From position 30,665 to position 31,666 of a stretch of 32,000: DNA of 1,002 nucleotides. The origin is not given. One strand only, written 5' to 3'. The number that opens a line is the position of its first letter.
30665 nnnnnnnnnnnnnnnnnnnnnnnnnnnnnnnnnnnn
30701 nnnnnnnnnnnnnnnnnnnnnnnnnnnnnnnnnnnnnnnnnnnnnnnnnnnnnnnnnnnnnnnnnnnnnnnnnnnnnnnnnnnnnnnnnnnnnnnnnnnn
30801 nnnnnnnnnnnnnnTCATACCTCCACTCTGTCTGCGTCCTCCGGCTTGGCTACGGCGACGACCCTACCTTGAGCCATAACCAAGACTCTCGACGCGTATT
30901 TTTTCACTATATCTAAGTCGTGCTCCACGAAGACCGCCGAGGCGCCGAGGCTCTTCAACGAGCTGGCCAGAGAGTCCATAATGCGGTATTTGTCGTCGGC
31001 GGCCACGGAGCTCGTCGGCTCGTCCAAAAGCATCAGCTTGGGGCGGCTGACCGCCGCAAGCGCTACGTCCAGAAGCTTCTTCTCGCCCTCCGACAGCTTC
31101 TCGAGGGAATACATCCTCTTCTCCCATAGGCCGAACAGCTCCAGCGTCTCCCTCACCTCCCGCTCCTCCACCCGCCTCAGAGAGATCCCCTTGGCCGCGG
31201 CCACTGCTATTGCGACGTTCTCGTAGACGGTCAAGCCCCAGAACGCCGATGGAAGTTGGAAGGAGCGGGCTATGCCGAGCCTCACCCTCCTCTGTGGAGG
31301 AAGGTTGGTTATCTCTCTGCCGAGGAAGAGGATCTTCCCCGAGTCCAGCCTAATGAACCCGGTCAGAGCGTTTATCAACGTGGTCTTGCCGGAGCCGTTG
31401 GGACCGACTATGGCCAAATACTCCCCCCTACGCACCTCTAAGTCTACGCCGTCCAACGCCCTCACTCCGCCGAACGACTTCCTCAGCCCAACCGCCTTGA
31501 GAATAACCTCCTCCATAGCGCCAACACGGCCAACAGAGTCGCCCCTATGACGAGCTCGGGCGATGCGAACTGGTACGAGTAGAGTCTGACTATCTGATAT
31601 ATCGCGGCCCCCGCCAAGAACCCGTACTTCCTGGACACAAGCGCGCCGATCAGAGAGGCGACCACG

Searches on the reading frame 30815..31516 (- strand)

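Call 68: search_protein_families(library=pfam, proteins=[window:30815-31516:-], max_evalue=0.001)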
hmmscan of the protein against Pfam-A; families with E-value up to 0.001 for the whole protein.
window:30815-31516:- (233 aa): 5 families
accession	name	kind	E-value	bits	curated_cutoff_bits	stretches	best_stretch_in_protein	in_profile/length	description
PF00005.33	ABC_tran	-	8e-30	104.7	25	1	21-169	1-137/137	ABC transporter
PF13304.12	AAA_21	-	4.9e-11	43.7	27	1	35-80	3-60/304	AAA domain, putative AbiEii toxin, Type IV TA system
PF02463.25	SMC_N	-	2.9e-07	30.6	40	0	33-51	26-44/220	RecF/RecN/SMC N terminal domain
PF13476.12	AAA_23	-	1.6e-05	26.1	27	1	34-52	22-40/201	AAA domain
PF13555.12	AAA_29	-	3.3e-05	24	27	1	22-52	13-43/61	P-loop containing region of AAA domain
